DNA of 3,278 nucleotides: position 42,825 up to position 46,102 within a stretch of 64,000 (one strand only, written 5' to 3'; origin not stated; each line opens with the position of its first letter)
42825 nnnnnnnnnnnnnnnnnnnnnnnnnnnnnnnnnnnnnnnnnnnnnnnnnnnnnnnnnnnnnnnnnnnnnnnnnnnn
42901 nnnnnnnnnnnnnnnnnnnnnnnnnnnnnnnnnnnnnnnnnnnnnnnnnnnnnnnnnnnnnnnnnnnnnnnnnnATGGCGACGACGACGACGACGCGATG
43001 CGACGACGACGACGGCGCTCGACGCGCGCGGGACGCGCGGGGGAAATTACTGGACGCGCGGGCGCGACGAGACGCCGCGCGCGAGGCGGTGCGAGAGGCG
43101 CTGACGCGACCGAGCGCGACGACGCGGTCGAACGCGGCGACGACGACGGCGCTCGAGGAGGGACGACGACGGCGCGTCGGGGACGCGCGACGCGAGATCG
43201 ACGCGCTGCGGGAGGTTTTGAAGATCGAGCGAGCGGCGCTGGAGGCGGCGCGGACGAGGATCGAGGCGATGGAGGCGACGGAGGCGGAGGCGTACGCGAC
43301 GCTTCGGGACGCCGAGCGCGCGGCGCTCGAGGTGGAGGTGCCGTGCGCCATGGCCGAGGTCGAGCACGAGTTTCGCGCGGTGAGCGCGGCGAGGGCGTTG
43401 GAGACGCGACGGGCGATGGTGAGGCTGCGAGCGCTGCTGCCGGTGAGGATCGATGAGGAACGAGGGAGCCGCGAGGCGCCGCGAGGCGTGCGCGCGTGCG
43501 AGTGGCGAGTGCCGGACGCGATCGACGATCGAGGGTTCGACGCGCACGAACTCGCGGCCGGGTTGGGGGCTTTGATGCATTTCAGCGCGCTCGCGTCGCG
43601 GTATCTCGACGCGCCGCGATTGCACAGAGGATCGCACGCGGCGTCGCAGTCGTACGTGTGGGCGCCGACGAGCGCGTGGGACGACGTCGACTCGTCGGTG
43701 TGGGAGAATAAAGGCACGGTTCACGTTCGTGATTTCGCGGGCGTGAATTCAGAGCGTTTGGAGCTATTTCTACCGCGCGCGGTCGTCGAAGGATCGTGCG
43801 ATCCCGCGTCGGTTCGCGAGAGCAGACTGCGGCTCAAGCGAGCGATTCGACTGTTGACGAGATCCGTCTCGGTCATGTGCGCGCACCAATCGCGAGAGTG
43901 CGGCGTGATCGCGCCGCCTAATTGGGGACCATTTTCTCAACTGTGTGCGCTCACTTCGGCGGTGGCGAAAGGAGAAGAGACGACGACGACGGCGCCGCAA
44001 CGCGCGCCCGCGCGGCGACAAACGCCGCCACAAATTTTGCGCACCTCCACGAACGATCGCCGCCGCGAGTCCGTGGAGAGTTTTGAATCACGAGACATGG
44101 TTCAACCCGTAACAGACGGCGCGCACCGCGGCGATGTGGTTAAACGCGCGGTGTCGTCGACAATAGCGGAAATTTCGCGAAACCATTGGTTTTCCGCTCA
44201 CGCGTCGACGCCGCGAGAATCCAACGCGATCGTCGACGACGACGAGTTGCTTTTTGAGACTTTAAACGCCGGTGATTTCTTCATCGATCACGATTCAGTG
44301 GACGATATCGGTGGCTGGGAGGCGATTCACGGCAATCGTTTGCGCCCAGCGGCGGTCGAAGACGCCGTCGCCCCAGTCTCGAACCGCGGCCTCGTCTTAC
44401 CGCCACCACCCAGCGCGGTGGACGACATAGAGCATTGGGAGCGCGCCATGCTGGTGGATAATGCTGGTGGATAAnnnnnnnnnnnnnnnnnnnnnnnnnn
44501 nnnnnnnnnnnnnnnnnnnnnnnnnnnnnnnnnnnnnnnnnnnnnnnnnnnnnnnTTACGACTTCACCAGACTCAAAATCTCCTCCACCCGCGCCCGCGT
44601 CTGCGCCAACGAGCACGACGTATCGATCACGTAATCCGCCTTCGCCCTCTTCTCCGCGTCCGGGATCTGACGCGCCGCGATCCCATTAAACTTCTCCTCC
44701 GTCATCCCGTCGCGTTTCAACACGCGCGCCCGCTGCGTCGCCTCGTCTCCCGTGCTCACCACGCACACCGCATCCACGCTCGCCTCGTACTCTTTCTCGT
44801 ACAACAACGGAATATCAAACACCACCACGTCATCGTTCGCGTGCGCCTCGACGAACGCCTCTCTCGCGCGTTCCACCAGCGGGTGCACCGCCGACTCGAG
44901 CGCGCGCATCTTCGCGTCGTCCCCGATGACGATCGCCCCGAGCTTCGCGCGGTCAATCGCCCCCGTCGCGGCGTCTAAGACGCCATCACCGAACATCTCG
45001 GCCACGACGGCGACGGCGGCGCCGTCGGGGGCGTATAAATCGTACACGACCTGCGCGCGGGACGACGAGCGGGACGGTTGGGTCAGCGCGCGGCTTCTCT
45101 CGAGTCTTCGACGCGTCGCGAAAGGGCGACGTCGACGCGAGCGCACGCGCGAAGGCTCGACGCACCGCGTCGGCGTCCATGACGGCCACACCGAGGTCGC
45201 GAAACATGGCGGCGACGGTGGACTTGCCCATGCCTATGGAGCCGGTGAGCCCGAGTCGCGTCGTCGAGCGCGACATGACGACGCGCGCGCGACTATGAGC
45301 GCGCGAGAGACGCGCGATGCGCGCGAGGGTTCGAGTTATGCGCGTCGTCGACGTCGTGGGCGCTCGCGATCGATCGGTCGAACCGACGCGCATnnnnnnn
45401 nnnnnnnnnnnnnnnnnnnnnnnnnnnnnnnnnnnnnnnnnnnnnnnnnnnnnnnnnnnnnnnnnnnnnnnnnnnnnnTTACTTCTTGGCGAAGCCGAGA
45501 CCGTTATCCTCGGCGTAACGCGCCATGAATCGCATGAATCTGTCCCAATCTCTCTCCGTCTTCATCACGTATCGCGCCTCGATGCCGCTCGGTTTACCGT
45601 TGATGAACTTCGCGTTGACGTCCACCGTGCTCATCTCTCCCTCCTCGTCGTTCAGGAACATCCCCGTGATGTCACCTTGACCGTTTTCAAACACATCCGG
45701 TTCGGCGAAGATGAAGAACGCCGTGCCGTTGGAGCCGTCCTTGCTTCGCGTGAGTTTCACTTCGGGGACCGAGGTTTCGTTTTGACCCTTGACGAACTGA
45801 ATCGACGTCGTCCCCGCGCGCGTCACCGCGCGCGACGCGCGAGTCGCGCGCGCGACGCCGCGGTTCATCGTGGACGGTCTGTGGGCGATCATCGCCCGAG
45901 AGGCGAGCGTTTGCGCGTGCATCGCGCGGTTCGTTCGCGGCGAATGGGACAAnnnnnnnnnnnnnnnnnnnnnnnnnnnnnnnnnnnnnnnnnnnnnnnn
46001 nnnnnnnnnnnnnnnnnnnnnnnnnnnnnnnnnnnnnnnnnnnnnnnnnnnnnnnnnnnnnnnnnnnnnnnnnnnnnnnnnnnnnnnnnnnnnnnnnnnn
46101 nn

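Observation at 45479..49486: Contiguous photoprotection/PSII genes: Psb28, violaxanthin de-epoxidase and zeaxanthin epoxidase, with VDE and ZEP head-to-head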

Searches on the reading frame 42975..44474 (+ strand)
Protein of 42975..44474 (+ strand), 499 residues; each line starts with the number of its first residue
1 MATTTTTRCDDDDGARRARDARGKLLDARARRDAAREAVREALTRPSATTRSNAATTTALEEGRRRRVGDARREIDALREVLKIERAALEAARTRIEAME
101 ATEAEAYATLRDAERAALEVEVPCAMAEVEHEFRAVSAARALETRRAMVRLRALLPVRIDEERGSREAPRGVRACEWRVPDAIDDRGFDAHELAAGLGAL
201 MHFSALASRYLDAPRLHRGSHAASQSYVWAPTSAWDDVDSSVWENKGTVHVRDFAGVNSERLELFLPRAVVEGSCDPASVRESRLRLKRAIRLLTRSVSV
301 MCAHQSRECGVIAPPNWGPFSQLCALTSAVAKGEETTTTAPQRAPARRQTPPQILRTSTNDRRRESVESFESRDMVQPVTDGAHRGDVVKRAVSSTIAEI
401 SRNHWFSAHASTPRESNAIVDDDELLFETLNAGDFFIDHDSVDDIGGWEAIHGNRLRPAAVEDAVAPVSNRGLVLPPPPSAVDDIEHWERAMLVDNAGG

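Call 3: search_protein_families(library=pfam, proteins=[window:42975-44474:+], max_evalue=0.01)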
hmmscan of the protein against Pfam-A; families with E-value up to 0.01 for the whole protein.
window:42975-44474:+ (499 aa): 1 family
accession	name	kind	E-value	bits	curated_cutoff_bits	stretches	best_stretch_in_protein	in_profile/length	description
PF10186.14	ATG14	-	8.7e-10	38.6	33.2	1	23-306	26-321/347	Vacuolar sorting 38 and autophagy-related subunit 14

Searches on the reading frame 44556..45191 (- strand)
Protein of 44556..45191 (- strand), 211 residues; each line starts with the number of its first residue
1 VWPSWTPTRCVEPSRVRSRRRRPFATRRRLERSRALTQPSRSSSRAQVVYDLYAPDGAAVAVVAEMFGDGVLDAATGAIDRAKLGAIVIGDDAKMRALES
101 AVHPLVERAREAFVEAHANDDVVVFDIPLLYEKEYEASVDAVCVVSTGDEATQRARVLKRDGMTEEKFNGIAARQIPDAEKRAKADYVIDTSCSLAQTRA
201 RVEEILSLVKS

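Call 3: search_protein_families(library=pfam, proteins=[window:44556-45191:-], max_evalue=0.01)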
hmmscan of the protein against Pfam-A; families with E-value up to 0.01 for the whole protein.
window:44556-45191:- (211 aa): 1 family
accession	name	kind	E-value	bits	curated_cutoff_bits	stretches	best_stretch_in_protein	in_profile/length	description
PF01121.26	CoaE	-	3.2e-28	99.1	27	1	52-196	37-179/180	Dephospho-CoA kinase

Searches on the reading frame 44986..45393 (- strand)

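Call 3: search_protein_families(library=pfam, proteins=[window:44986-45393:-], max_evalue=0.01)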
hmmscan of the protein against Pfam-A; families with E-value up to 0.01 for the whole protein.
window:44986-45393:- (135 aa): 1 family
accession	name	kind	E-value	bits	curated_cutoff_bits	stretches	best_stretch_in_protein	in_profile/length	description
PF01121.26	CoaE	-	2e-09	37.8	27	1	47-80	3-36/180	Dephospho-CoA kinase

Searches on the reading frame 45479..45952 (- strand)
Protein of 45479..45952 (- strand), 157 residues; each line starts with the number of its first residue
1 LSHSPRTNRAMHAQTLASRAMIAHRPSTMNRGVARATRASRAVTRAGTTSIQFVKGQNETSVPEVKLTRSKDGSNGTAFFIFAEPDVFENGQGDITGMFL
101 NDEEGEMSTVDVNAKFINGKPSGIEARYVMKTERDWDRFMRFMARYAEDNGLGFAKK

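Call 3: search_protein_families(library=pfam, proteins=[window:45479-45952:-], max_evalue=0.01)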
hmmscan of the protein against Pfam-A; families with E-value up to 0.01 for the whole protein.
window:45479-45952:- (157 aa): 1 family
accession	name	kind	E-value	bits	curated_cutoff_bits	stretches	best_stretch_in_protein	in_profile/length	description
PF03912.19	Psb28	-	2.3e-43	147.2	25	1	51-154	1-106/106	Psb28 protein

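Call 57: search_protein_families(library=ncbifam, proteins=[window:45479-45922:-], max_evalue=0.00001)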
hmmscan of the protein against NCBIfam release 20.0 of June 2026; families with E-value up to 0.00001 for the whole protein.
window:45479-45922:- (147 aa): 1 family
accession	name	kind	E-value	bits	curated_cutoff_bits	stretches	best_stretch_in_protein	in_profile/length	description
TIGR03047.1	PS_II_psb28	equivalog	5.8e-43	145.6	61.1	1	41-146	1-109/109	photosystem II reaction center protein Psb28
